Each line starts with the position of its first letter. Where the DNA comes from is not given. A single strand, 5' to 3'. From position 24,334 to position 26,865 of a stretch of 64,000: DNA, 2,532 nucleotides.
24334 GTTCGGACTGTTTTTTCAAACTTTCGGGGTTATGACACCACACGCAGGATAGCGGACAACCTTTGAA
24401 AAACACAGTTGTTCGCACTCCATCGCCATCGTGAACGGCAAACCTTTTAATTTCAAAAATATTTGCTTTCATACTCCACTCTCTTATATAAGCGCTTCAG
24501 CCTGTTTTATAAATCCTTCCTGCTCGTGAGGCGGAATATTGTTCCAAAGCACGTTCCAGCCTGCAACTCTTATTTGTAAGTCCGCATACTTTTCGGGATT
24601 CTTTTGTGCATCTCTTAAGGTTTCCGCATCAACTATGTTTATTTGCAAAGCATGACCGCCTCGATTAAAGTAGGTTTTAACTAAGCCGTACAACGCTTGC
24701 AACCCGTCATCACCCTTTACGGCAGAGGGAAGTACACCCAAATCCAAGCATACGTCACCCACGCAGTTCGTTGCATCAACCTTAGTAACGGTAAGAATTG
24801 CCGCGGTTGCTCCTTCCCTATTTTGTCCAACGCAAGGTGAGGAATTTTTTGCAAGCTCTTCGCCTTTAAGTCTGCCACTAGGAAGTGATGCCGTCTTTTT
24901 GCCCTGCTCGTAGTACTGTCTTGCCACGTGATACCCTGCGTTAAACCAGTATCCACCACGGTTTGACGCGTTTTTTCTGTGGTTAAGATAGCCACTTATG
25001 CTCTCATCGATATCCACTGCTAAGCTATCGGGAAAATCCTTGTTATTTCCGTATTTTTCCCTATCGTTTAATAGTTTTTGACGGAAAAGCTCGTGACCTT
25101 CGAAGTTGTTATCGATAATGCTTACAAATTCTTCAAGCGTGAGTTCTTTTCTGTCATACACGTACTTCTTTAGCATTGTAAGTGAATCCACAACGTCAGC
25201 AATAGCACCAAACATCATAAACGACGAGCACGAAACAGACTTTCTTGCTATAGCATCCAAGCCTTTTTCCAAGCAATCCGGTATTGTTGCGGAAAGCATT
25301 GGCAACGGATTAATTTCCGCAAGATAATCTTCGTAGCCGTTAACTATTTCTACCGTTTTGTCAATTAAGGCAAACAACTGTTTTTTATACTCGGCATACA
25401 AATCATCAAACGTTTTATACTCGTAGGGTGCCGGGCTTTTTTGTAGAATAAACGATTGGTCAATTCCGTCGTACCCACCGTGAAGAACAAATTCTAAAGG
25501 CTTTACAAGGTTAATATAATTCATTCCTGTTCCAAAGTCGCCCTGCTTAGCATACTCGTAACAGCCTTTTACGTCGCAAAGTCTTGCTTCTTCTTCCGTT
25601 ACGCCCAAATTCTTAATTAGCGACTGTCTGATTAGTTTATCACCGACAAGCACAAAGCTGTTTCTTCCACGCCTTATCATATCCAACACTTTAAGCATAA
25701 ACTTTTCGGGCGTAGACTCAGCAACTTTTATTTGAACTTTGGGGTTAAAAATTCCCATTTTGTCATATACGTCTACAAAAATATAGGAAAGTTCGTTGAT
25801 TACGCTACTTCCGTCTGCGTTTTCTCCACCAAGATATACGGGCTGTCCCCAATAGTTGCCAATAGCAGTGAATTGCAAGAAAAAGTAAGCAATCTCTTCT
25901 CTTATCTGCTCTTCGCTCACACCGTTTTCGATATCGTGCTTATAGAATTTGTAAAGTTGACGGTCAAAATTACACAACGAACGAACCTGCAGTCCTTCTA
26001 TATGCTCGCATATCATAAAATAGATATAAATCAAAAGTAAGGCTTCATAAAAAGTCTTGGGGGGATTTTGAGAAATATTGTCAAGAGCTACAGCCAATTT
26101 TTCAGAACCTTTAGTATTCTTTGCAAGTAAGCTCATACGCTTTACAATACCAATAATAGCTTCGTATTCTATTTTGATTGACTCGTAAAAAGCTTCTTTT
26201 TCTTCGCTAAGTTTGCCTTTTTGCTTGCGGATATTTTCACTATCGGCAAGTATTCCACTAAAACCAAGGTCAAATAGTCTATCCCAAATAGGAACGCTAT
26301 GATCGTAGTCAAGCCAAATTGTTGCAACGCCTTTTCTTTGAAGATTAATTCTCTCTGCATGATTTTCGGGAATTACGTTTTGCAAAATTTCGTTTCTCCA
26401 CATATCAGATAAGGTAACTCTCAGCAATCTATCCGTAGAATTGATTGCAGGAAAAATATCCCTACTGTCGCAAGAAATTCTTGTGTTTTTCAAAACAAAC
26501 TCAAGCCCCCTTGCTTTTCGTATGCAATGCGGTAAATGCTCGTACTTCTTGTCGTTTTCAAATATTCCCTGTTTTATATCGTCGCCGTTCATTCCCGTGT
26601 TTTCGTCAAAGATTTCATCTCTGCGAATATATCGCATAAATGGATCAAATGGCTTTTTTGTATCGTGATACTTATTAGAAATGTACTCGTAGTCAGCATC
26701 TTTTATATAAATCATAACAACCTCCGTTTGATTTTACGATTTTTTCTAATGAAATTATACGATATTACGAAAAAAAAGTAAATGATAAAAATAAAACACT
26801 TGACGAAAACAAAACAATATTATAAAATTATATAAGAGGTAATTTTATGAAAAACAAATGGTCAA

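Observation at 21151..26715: A glycyl radical enzyme, its activase and a cytoplasmic GH2 glycosidase form one tight operon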

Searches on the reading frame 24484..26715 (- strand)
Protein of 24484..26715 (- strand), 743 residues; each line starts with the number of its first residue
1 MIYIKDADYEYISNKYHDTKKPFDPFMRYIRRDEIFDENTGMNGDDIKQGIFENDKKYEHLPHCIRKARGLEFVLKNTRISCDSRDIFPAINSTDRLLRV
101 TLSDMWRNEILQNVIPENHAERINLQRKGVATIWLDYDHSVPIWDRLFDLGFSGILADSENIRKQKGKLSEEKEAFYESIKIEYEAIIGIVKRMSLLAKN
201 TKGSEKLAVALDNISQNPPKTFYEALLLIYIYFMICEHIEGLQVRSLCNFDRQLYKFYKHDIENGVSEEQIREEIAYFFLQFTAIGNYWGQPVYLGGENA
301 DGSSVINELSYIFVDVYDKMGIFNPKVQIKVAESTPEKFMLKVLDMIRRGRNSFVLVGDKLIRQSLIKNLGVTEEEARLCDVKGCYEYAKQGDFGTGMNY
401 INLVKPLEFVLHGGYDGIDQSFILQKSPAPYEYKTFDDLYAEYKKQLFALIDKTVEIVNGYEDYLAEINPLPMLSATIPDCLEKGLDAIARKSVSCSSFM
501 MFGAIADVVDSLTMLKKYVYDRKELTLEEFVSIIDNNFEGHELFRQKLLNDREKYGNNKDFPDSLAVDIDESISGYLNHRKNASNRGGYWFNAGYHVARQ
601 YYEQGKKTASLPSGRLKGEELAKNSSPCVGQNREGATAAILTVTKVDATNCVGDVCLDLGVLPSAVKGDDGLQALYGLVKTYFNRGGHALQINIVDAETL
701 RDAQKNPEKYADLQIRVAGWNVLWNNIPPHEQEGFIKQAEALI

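Call 3: search_protein_families(library=pfam, proteins=[window:24484-26715:-])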
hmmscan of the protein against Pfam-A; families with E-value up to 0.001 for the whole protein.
window:24484-26715:- (743 aa): 2 families
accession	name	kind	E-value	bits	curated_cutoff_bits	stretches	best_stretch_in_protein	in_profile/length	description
PF02901.20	PFL-like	-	3e-86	290.9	24.3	1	103-585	118-630/647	Pyruvate formate lyase-like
PF01228.26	Gly_radical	-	2.6e-22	79.8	22.2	1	622-723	2-104/106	Glycine radical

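Call 4: search_protein_families(library=ncbifam, proteins=[window:24484-26715:-])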
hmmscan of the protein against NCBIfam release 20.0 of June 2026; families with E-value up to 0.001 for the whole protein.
window:24484-26715:- (743 aa): 12 families
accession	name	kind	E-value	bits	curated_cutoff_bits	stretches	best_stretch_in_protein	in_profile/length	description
TIGR01774.1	PFL2-3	subfamily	7.6e-94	315.5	678.2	1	144-740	162-783/786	formate C-acetyltransferase/glycerol dehydratase family glycyl radical enzyme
NF043068.1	glycl_HYPD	equivalog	4.4e-84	283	1100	1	171-740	190-781/784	trans-4-hydroxy-L-proline dehydratase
NF048011.1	SfplDhtHpsGDes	equivalog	5.9e-69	233.2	1000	1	145-740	191-818/821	(2S)-3-sulfopropanediol dehydratase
NF007437.0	PRK09983.1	equivalog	9.1e-64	215.8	1109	1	96-739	109-761/765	formate C-acetyltransferase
NF048009.1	SfplDhtHpfGKleb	equivalog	2.1e-62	211.4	1000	1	138-740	183-821/824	(2S)-3-sulfopropanediol dehydratase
NF033715.1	glycyl_HPDL_Lrg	equivalog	4.7e-56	190.2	1150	2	395-740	536-898/901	4-hydroxyphenylacetate decarboxylase large subunit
TIGR04394.1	choline_CutC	equivalog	5.6e-54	183.9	1050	1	193-733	217-778/789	choline trimethylamine-lyase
NF033718.1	indole_decarb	equivalog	1.1e-52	179.3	1100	1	141-737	218-862/868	indoleacetate decarboxylase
TIGR01255.1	pyr_form_ly_1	equivalog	5.1e-24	84.7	994.2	1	217-737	231-737/744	formate C-acetyltransferase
NF038360.1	rad_fix_GrcA3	exception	2.2e-14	53.3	158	1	673-737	7-71/78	autonomous glycyl radical cofactor GrcA3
TIGR04365.1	spare_glycyl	equivalog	5.3e-10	39.6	170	1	685-736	67-118/126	autonomous glycyl radical cofactor GrcA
NF008341.1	PRK11127.1-1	equivalog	2.4e-07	30.6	145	1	688-725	24-61/80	autonomous glycyl radical cofactor GrcA2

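Call 11: search_solved_structures(query=window:24484-26715:-, show_alignments=2)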
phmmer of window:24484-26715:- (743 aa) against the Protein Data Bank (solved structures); distinct sequences matched with E-value up to 0.001: 36.
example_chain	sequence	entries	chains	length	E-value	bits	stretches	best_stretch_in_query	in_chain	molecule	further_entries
6vxc_A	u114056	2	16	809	1.3e-71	245.2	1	207-738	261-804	Trans-4-hydroxy-L-proline dehydratase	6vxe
1r8w_A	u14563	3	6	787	1.9e-62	214.9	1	114-738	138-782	glycerol dehydratase | B12-independent glycerol dehydratase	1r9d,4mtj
2f3o_A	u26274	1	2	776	7.4e-61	209.7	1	143-737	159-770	pyruvate formate-lyase 2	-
8id0_A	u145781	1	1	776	5.5e-56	193.6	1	188-740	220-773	formate C-acetyltransferase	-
9rco_A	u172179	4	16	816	1.1e-55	192.5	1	144-739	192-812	Glycyl radical protein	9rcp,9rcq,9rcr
7vua_A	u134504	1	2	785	2.9e-54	187.9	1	172-736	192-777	HplG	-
8yjo_A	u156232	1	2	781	6.7e-54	186.7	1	212-738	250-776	Probable dehydratase PflD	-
6xs4_A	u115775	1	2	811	1.2e-53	185.8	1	177-740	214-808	Formate C-acetyltransferase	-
5i2a_A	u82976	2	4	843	2.6e-53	184.7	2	172-538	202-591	Diol-dehydratase | Diol dehydratase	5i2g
8iof_A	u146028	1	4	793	1.2e-52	182.5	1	136-740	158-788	Benzylsuccinate synthase alpha subunit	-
9f3w_A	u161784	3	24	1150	3e-52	181.2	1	146-732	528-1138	Choline trimethylamine-lyase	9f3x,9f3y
8id7_A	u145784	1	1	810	7.8e-52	179.8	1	198-741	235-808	Probable dehydratase YbiW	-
8yjn_A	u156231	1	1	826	8.3e-52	179.8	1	198-741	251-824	Probable dehydratase YbiW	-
5a0z_A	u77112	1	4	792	5e-51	177.2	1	146-732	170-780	CHOLINE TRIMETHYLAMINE LYASE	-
5a0u_A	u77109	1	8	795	5.1e-51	177.2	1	146-732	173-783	CHOLINE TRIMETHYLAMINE LYASE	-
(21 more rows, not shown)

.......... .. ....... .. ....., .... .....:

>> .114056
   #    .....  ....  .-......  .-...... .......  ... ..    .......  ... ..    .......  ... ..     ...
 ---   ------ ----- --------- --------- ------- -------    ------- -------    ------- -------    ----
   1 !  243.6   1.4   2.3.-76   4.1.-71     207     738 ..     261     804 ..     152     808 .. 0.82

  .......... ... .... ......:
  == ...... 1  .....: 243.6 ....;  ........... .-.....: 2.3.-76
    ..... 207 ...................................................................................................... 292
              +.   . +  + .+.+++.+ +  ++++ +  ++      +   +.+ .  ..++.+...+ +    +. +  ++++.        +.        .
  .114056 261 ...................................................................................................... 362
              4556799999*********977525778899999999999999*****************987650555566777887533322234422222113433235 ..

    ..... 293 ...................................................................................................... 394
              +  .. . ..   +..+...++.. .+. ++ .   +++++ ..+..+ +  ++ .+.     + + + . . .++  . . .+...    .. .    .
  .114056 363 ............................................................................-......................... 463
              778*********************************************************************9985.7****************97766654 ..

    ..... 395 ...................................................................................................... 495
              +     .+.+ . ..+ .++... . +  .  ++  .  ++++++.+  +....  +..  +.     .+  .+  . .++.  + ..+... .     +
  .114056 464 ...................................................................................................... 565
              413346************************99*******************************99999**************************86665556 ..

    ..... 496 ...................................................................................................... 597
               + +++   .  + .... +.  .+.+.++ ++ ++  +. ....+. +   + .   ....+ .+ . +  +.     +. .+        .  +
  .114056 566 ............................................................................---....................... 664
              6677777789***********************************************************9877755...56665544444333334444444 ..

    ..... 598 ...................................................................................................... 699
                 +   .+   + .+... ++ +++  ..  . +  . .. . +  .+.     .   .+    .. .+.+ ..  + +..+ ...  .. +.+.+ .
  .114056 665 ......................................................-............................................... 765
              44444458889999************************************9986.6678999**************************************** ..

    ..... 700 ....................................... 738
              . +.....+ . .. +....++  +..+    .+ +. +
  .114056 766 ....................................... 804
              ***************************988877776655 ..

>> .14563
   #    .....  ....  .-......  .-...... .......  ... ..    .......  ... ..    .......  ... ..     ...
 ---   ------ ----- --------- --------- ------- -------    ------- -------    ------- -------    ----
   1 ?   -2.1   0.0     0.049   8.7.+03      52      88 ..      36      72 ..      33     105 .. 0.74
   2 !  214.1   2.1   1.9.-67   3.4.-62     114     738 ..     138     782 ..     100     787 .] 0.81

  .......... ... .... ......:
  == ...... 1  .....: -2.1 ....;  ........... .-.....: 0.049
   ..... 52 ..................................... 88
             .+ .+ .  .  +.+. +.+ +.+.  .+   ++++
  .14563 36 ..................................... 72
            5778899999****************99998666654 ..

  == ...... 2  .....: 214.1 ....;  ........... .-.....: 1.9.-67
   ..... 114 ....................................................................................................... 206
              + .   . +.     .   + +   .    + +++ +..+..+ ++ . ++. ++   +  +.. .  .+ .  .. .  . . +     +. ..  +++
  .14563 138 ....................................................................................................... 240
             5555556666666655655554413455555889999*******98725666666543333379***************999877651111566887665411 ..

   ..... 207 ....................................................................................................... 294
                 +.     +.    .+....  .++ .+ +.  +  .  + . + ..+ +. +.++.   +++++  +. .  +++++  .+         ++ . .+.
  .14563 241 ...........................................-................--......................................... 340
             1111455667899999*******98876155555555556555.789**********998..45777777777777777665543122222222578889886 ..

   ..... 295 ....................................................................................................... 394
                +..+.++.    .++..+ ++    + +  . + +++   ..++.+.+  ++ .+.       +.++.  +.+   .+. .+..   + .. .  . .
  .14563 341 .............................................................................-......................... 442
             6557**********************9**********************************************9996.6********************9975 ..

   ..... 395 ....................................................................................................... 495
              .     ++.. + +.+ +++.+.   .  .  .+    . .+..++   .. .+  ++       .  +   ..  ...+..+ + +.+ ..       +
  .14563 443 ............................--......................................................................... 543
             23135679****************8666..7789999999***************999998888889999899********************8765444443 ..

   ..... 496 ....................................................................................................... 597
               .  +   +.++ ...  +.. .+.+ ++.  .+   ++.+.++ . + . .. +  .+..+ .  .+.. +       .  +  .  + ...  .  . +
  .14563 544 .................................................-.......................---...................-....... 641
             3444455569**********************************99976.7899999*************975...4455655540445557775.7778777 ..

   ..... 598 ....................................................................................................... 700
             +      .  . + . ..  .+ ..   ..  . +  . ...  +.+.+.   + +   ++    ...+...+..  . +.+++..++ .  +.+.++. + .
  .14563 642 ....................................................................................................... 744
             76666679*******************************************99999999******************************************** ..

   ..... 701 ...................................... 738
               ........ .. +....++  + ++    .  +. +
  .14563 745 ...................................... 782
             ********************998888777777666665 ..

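Call 15: find_homologous_proteins(query=window:24484-26715:-, max_evalue=1e-20)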
Query window:24484-26715:- (743 aa): 921 proteins with E <= 1e-20 among 8000 candidates; the best 120 are listed.
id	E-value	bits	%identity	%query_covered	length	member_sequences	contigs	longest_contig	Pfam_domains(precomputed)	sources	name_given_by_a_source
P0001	0.0e+0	1713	100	100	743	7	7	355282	PF02901.21,PF01228.27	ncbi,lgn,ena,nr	ncbi:MAG: hypothetical protein J6C23_01040 [Clostridia bacterium]|nr:hypothetical protein [Clostridi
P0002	0.0e+0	1521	87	100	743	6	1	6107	PF02901.21,PF01228.27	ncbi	-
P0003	0.0e+0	1066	62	100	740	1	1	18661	PF02901.21,PF01228.27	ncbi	-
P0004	0.0e+0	1062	62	100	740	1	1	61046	PF02901.21,PF01228.27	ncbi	-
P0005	0.0e+0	1056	62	100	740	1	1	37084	PF02901.21,PF01228.27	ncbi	-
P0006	0.0e+0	1055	62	100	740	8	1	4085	PF02901.21,PF01228.27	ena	-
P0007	0.0e+0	1054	62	100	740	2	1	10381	PF02901.21,PF01228.27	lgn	-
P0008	0.0e+0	1053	62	100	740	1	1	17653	PF02901.21,PF01228.27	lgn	-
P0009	0.0e+0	1053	63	100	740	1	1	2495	PF02901.21,PF01228.27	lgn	-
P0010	0.0e+0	1051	62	100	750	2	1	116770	PF02901.21,PF01228.27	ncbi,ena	-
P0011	0.0e+0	1050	61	100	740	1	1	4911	PF02901.21,PF01228.27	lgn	-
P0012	0.0e+0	1050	61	100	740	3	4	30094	PF02901.21,PF01228.27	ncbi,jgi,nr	ncbi:MAG: hypothetical protein E7670_06305 [Ruminococcaceae bacterium]|nr:hypothetical protein [Osci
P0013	0.0e+0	1049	62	100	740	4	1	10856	PF02901.21,PF01228.27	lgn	-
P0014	0.0e+0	1048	62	100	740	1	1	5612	PF02901.21,PF01228.27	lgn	-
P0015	0.0e+0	1047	62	100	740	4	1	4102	PF02901.21,PF01228.27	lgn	-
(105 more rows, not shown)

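Call 18: find_related_loci(query=A1, collection=genome_contigs, flank=10000)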
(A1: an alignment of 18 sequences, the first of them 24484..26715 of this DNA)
Query A1 (743 aa) in genome_contigs; peptide patterns used: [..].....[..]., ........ (x = any residue, [..] = any of these).
385 stretches matched a pattern; 349 encode a relative of the query (tblastn E <= 1e-3); the best 80 are kept; 80 distinct loci.
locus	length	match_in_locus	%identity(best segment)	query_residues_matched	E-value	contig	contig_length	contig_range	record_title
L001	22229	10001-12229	93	1-743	0e+0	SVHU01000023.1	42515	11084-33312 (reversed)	MAG: Clostridiales bacterium isolate SIG392 NODE_20031_length_42515_cov_2.304426, whole genome shotgun sequence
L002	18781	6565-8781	62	1-742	0e+0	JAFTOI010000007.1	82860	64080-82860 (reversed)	MAG: Clostridia bacterium isolate RGIG4001 Roe_deer_Cecum-4__c639, whole genome shotgun sequence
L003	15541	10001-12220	61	1-743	0e+0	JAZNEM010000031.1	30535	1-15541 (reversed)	MAG: Eubacteriales bacterium isolate T1900044719_TS20190185.MAGScoT_cleanbin_000048 SGB_1902_k141_983991, whole genome s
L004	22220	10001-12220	61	1-743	0e+0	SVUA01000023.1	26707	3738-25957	MAG: Oscillospiraceae bacterium isolate SIG709 NODE_36094_length_26707_cov_3.130625, whole genome shotgun sequence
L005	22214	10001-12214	62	1-743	0e+0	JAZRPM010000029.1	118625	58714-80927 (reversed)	MAG: Candidatus Ornithomonoglobus sp. isolate T1900045380_YK20190070.MAGScoT_cleanbin_000003 SGB_6881_k141_2242184, whol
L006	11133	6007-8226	61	1-743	0e+0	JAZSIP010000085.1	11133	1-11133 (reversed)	MAG: Eubacteriales bacterium isolate T1900044569_TS20190035.MAGScoT_cleanbin_000030 SGB_429_k141_1638863, whole genome s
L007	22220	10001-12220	61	1-743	0e+0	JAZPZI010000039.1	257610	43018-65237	MAG: Clostridia bacterium isolate T1900044645_TS20190111.MAGScoT_cleanbin_000034 SGB_1344_k141_1578307, whole genome sho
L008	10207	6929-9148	61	1-743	0e+0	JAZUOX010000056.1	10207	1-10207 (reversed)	MAG: Clostridia bacterium isolate T1900044868_TS20190334.MAGScoT_cleanbin_000057 SGB_3154_k141_1625037, whole genome sho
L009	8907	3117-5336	61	1-743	0e+0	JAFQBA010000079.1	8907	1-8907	MAG: Clostridia bacterium isolate RGIG1656 Goat_Cecum-1__c396376, whole genome shotgun sequence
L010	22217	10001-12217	61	1-742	0e+0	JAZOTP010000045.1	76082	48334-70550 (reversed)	MAG: Clostridia bacterium isolate T1900045538_YK20190232.MAGScoT_cleanbin_000037 SGB_7780_k141_226692, whole genome shot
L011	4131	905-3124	61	1-743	0e+0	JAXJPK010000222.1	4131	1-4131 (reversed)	MAG: Clostridia bacterium isolate DOME_MAG_1672 1672_C0128_k141_604443, whole genome shotgun sequence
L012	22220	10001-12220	61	1-743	0e+0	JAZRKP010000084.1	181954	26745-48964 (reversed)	MAG: Clostridia bacterium isolate T1900045446_YK20190137.MAGScoT_cleanbin_000004 SGB_7157_k141_2952049, whole genome sho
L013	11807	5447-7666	61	1-743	0e+0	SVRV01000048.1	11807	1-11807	MAG: Oscillospiraceae bacterium isolate SIG652 NODE_89783_length_11807_cov_4.295805, whole genome shotgun sequence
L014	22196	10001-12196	61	3-743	0e+0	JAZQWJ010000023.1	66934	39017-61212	MAG: Eubacteriales bacterium isolate T1900045166_TC20190160.MAGScoT_cleanbin_000014 SGB_5142_k141_858327, whole genome s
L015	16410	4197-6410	61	1-743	0e+0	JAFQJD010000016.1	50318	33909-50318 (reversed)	MAG: Clostridia bacterium isolate RGIG1867 Goat_Cecum-6__c144368, whole genome shotgun sequence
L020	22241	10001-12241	60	1-743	0e+0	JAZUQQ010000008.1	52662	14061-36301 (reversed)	MAG: Eubacteriales bacterium isolate T1900044857_TS20190323.MAGScoT_cleanbin_000004 SGB_3069_k141_3020613, whole genome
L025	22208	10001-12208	61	1-742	0e+0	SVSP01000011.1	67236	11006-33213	MAG: Oscillospiraceae bacterium isolate SIG672 NODE_10107_length_67236_cov_2.155568, whole genome shotgun sequence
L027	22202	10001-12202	59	1-743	0e+0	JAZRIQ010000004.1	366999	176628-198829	MAG: Eubacteriales bacterium isolate T1900045474_YK20190167.MAGScoT_cleanbin_000001 SGB_7249_k141_1536090, whole genome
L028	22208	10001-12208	58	1-742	0e+0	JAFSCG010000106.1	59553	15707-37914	MAG: Clostridia bacterium isolate RGIG3011 Goat_Rectum-3__c393428, whole genome shotgun sequence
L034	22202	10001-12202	59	1-743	0e+0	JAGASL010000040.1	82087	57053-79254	MAG: Clostridia bacterium isolate RGIG8732 Water_deer_Colon-4__c208774, whole genome shotgun sequence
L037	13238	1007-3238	59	1-743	0e+0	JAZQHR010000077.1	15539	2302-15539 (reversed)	MAG: Clostridia bacterium isolate T1900044627_TS20190093.MAGScoT_cleanbin_000023 SGB_957_k141_1219180, whole genome shot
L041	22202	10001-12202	59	1-743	0e+0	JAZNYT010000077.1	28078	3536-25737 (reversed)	MAG: Eubacteriales bacterium isolate T1900044774_TS20190240.MAGScoT_cleanbin_000023 SGB_2468_k141_95749, whole genome sh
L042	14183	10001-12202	58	1-743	0e+0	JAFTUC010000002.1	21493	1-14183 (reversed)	MAG: Clostridia bacterium isolate RGIG4151 Roe_deer_Colon-1__c48, whole genome shotgun sequence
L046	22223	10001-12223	57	1-742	0e+0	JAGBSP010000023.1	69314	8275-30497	MAG: Clostridia bacterium isolate RGIG9409 Yak_Cecum-1__c351167, whole genome shotgun sequence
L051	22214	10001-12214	59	1-743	0e+0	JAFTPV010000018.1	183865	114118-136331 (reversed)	MAG: Clostridia bacterium isolate RGIG4040 Roe_deer_Cecum-5__c5156, whole genome shotgun sequence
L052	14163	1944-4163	57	1-743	0e+0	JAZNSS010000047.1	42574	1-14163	MAG: Christensenellaceae bacterium isolate T1900044807_TS20190273.MAGScoT_cleanbin_000012 SGB_2764_k141_1164510, whole g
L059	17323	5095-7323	54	1-743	0e+0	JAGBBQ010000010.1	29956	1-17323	MAG: Clostridia bacterium isolate RGIG8971 Water_deer_Rectum-2__c26196, whole genome shotgun sequence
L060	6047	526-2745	54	1-743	0e+0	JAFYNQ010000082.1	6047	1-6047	MAG: Oscillospiraceae bacterium isolate RGIG7255 Water_buffalos_Cecum-4__c488117, whole genome shotgun sequence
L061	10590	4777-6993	58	1-743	0e+0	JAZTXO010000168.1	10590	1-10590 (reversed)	MAG: Eubacteriales bacterium isolate T1900045329_YK20190018.MAGScoT_cleanbin_000029 SGB_6500_k141_2547499, whole genome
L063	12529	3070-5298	54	1-743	0e+0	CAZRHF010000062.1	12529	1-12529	MAG TPA_asm: uncultured Eubacteriales bacterium isolate SRP315200_co1_92 genome assembly, contig: NODE_10796_length_1252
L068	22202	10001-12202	51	1-743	0e+0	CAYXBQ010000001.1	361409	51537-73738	MAG TPA_asm: uncultured Ruminococcus sp. isolate SRP313737_co1_18 genome assembly, contig: NODE_7_length_361409_cov_16.6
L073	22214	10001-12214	60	1-743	0e+0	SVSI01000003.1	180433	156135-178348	MAG: Oscillospiraceae bacterium isolate SIG665 NODE_1369_length_180433_cov_3.961965, whole genome shotgun sequence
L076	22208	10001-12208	49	1-742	0e+0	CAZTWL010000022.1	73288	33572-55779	MAG TPA_asm: uncultured Verrucomicrobiota bacterium isolate SRP192927_co3_754 genome assembly, contig: NODE_557_length_7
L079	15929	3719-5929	61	1-742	0e+0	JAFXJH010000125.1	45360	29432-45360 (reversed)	MAG: Clostridia bacterium isolate RGIG6466 Sheep_Rectum.Co__c3040326, whole genome shotgun sequence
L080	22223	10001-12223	56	1-743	0e+0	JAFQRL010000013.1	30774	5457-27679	MAG: Clostridia bacterium isolate RGIG2083 Goat_Colon-2__c304336, whole genome shotgun sequence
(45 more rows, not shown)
